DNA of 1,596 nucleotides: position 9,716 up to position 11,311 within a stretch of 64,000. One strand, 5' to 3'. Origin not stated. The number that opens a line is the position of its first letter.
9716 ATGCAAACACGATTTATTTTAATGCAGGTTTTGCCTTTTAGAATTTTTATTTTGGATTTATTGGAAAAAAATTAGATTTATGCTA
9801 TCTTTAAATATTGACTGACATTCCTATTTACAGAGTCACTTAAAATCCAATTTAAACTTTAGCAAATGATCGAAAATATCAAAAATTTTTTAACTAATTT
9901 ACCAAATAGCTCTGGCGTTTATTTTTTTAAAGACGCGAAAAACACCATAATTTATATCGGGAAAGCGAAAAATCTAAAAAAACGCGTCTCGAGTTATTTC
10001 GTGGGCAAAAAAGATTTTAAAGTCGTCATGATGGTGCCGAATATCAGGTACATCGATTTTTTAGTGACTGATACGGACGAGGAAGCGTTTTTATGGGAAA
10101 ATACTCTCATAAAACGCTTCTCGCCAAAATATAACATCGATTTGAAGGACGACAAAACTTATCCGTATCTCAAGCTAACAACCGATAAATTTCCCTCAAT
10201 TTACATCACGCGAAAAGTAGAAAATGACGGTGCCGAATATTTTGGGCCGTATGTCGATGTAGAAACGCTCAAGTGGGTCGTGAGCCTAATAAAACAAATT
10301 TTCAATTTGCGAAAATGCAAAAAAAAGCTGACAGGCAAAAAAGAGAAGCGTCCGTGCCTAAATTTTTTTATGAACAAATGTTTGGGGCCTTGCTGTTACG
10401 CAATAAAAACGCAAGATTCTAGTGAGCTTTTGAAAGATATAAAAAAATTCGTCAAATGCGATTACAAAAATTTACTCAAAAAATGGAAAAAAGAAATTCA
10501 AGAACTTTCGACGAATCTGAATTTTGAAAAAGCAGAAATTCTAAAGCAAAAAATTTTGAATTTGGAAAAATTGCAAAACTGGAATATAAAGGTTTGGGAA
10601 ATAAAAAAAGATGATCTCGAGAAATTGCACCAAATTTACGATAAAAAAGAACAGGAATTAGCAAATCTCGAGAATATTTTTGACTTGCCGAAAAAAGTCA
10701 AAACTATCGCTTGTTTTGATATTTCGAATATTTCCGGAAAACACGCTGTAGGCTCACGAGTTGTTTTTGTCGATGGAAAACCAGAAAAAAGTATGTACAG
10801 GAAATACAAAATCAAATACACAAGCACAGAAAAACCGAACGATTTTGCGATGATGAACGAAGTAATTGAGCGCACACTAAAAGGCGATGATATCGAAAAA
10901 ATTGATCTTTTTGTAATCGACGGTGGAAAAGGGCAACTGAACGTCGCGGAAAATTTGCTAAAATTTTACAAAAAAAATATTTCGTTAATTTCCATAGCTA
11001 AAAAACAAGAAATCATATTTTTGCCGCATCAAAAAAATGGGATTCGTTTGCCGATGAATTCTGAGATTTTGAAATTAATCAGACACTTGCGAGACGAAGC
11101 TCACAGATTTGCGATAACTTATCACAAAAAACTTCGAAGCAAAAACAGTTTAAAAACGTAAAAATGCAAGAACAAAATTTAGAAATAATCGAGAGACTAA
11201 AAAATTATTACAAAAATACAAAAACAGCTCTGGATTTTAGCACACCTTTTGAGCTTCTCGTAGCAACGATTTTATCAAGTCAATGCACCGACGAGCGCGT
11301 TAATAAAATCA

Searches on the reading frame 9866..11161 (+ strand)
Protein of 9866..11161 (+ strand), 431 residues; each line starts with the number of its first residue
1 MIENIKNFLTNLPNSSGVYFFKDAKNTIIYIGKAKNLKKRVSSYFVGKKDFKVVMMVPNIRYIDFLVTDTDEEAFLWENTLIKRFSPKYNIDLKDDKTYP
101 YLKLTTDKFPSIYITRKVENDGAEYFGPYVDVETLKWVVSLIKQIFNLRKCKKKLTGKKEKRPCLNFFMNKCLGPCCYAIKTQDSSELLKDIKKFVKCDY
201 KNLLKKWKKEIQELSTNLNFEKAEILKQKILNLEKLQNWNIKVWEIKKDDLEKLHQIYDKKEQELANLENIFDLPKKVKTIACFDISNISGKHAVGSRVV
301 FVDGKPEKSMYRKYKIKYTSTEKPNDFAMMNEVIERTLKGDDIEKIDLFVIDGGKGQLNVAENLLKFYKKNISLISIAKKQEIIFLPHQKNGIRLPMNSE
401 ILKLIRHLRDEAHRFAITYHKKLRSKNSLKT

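Call 38: search_protein_families(library=pfam, max_evalue=0.00001, proteins=[window:9866-11161:+])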
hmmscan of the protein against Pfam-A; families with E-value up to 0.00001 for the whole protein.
window:9866-11161:+ (431 aa): 2 families
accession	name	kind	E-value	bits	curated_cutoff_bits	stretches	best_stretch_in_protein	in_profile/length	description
PF08459.17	UvrC_RNaseH_dom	-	7.3e-46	156.4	22.3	1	270-417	2-159/159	UvrC RNAse H endonuclease domain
PF01541.30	GIY-YIG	-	1.2e-08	35.6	22.6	1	16-90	2-78/78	GIY-YIG catalytic domain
